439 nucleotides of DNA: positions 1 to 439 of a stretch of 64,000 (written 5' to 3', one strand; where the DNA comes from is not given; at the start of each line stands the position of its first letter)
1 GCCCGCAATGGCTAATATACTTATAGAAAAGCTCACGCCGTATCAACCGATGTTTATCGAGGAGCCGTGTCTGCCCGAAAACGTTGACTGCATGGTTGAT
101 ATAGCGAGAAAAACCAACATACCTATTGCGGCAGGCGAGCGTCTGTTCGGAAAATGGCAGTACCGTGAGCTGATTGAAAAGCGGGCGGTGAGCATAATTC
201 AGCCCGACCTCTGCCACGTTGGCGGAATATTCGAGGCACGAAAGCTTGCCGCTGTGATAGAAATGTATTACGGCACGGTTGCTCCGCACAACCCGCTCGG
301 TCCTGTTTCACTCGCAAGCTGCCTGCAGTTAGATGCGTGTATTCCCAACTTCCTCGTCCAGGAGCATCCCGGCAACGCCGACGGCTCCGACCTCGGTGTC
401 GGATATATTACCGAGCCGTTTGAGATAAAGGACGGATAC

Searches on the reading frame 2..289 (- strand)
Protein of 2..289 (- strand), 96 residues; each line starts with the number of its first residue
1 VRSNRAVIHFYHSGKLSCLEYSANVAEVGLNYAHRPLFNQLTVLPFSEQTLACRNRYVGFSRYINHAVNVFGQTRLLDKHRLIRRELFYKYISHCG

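Call 81: search_protein_families(library=pfam, alignment_id=A5, max_evalue=0.00001)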
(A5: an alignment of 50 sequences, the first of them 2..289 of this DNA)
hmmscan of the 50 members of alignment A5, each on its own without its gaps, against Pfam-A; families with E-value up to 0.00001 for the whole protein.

A. member 1, window:2-289:- (96 aa): 0 families

B. families by the number of members that match (of 50 scanned): 89 families (the first 25 are shown)
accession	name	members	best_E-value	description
PF12833.13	HTH_18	3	6.7e-23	Helix-turn-helix domain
PF00165.29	HTH_AraC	3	2.5e-21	Bacterial regulatory helix-turn-helix proteins, AraC family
PF13561.12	adh_short_C2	2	3.1e-45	Enoyl-(Acyl carrier protein) reductase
PF16227.11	DUF4886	2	7.1e-42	Domain of unknown function (DUF4886)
PF00106.31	adh_short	2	9.4e-36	short chain dehydrogenase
PF02518.31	HATPase_c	2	2.8e-06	Histidine kinase-, DNA gyrase B-, and HSP90-like ATPase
PF01702.25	TGT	1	2.8e-160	Queuine tRNA-ribosyltransferase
PF02547.20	Queuosine_synth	1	5.4e-140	Queuosine biosynthesis protein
PF07517.20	SecA_DEAD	1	4.8e-127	SecA DEAD-like domain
PF00478.31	IMPDH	1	1.7e-111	IMP dehydrogenase / GMP reductase domain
PF13292.11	DXP_synthase_N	1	9.6e-108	1-deoxy-D-xylulose-5-phosphate synthase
PF21090.3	P-loop_SecA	1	4.8e-92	SecA P-loop domain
PF00488.27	MutS_V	1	8.1e-86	MutS domain V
PF01653.23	DNA_ligase_aden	1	7.3e-83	NAD-dependent DNA ligase adenylation domain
PF07724.20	AAA_2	1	9.9e-72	AAA domain (Cdc48 subfamily)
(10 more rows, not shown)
